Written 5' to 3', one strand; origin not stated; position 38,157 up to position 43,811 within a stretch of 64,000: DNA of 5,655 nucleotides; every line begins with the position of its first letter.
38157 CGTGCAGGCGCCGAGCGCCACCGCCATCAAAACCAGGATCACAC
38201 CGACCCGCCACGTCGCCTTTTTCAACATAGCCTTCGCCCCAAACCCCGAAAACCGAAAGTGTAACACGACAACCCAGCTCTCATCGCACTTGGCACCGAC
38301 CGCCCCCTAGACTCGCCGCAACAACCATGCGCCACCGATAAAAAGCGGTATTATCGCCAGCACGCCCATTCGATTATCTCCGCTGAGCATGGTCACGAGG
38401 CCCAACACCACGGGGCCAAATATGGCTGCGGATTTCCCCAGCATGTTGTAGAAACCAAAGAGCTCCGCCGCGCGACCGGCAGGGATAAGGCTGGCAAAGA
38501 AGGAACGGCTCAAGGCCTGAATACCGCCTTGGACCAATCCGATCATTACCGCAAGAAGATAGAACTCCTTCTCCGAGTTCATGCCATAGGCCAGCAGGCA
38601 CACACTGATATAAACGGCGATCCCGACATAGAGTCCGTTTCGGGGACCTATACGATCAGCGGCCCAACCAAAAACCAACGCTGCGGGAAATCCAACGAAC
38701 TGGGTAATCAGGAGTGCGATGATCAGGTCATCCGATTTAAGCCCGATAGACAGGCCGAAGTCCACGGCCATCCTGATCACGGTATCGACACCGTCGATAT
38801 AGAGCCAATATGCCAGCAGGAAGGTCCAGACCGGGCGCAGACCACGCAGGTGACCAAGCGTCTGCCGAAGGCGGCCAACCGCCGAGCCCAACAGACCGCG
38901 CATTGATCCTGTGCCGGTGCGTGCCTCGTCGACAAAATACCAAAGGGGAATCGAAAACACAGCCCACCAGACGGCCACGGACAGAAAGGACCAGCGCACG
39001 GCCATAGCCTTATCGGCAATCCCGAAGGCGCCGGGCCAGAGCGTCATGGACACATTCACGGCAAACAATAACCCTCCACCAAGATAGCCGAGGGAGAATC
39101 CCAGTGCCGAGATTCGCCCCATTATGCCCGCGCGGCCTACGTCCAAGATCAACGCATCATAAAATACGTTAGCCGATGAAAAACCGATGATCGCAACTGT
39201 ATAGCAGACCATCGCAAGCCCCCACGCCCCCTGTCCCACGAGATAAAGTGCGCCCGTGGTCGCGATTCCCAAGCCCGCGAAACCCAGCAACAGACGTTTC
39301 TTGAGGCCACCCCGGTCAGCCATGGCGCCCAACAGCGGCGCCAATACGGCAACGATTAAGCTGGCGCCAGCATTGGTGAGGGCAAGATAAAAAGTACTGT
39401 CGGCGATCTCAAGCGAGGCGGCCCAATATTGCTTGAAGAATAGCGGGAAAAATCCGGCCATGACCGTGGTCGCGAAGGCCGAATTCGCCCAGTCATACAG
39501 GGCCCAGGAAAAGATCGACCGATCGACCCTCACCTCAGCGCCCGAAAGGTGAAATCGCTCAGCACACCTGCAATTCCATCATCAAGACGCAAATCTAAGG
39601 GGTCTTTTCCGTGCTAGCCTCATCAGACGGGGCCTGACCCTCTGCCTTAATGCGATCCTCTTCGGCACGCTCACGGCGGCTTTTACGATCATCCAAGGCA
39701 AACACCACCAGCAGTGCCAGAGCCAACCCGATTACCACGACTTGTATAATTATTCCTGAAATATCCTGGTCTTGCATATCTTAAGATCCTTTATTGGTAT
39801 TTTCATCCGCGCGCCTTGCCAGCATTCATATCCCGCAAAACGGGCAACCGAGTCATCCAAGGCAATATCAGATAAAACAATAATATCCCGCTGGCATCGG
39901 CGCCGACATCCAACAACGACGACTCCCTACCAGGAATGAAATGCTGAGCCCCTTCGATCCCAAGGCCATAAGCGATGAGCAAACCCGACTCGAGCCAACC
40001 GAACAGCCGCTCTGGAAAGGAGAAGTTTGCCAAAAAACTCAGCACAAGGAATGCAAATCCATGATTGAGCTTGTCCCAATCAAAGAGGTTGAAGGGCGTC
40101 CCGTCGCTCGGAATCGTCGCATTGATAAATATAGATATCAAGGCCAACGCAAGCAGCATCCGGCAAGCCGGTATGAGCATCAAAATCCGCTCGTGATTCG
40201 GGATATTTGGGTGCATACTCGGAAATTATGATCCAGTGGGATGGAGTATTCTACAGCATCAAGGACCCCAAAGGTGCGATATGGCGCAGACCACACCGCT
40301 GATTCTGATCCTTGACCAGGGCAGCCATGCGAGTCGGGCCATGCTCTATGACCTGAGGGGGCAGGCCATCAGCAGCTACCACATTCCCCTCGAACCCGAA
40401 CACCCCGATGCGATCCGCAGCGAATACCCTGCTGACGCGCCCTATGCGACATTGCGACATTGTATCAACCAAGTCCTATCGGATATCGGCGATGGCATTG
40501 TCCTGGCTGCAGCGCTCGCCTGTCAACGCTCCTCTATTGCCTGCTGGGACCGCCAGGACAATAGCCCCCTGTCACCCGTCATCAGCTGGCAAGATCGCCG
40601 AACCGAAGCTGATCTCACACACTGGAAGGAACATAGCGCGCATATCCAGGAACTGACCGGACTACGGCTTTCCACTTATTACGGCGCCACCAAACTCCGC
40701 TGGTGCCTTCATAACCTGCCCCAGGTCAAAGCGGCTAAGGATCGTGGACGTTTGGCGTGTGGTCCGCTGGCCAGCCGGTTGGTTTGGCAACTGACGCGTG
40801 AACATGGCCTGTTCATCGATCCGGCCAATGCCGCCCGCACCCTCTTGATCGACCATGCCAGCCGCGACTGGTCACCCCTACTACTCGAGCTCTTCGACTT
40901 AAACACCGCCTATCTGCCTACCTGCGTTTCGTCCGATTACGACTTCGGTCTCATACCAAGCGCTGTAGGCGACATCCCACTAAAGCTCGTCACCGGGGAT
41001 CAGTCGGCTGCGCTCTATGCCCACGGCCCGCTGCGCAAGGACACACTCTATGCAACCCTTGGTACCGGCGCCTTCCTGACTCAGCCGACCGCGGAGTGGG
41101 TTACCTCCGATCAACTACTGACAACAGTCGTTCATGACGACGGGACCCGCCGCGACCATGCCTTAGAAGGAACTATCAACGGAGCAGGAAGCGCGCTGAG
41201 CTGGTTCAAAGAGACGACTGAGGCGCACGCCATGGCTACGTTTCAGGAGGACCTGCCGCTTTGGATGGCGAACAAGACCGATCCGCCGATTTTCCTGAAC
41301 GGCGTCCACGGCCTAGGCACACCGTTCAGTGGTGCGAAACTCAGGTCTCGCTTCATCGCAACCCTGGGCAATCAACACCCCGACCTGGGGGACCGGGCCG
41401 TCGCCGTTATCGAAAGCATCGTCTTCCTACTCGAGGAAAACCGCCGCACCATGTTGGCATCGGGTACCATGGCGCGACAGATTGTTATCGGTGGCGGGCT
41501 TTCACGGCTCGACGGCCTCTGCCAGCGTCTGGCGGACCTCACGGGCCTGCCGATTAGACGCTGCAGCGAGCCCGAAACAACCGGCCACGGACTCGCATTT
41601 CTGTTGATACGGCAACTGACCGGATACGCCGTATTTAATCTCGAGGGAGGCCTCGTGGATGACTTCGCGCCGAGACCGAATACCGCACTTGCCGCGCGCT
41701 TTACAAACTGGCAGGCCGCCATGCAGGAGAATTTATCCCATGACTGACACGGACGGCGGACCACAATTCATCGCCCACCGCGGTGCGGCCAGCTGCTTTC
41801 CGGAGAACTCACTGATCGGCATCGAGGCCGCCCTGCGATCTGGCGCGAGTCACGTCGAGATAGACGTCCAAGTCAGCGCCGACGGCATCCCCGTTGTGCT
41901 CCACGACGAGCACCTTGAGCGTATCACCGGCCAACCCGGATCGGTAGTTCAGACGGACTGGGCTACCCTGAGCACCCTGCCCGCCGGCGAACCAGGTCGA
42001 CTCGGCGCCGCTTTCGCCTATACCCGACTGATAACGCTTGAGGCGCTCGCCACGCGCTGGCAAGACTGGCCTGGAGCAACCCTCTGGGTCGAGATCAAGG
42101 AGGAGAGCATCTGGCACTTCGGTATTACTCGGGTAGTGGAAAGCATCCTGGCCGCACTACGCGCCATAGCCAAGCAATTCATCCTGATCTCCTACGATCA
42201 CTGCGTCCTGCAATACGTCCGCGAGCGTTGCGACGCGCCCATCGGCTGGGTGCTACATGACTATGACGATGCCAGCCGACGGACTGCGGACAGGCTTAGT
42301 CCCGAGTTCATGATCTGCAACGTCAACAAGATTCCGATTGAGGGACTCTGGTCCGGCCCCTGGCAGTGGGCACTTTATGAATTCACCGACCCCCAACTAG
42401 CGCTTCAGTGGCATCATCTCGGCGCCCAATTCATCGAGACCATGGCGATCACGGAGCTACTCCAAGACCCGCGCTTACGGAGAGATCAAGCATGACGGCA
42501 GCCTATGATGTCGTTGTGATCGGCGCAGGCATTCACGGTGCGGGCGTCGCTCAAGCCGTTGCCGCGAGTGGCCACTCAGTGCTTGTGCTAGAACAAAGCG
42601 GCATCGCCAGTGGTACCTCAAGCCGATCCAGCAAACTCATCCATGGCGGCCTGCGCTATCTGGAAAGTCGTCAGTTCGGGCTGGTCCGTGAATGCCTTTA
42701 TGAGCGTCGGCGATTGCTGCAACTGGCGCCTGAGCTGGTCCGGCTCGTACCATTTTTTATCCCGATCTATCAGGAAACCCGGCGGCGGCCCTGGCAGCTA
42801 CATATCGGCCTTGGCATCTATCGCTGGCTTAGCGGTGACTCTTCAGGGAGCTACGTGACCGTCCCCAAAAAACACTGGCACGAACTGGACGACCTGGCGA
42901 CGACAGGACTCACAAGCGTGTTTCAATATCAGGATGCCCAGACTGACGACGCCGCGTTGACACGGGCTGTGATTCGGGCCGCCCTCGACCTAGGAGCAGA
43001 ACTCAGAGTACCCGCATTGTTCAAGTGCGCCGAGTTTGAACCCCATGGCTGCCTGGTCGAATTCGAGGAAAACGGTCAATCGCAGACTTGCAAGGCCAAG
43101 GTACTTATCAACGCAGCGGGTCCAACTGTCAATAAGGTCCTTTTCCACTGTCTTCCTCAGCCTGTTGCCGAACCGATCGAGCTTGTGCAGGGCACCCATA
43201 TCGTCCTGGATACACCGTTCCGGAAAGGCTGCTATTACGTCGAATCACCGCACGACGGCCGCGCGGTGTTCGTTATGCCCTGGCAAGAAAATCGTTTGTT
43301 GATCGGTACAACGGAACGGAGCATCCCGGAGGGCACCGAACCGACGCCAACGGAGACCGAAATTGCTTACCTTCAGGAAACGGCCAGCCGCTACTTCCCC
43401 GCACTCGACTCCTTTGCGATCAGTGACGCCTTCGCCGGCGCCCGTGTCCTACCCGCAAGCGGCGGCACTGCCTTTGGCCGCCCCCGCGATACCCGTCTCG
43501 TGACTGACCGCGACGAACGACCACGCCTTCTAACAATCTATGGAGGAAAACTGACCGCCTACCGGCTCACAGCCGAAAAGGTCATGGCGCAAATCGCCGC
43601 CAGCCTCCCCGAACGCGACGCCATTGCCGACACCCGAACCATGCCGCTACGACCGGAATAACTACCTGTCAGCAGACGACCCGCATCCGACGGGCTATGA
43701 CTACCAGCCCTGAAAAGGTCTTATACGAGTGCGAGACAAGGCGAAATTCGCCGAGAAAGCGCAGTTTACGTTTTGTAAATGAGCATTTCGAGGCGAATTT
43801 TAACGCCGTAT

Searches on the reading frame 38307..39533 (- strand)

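Call 16: search_protein_families(library=pfam, proteins=[window:38307-39533:-], max_evalue=0.00001)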
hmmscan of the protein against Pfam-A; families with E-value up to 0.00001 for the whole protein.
window:38307-39533:- (408 aa): 2 families
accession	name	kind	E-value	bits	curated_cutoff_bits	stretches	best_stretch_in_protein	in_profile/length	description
PF11700.14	ATG22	-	4.8e-57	194.2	24.1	2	140-405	192-469/482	Vacuole effluxer Atg22 like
PF07690.21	MFS_1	-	5.4e-21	75.3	33.4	2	256-405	24-172/347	Major Facilitator Superfamily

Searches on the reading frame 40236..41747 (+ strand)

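Call 16: search_protein_families(library=pfam, proteins=[window:40236-41747:+], max_evalue=0.00001)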
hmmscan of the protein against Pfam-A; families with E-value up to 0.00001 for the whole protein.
window:40236-41747:+ (503 aa): 2 families
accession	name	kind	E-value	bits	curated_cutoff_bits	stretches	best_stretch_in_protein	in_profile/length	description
PF00370.27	FGGY_N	-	3.1e-33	115.8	28.8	1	23-242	2-218/245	FGGY family of carbohydrate kinases, N-terminal domain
PF02782.22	FGGY_C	-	1.9e-21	77.2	27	1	271-456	1-193/198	FGGY family of carbohydrate kinases, C-terminal domain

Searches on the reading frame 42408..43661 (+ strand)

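Call 16: search_protein_families(library=pfam, proteins=[window:42408-43661:+], max_evalue=0.00001)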
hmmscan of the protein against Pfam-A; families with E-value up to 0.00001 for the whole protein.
window:42408-43661:+ (417 aa): 1 family
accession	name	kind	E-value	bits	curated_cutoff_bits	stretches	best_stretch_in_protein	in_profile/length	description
PF01266.30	DAO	-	9.8e-50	170.5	27.9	1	34-386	1-353/353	FAD dependent oxidoreductase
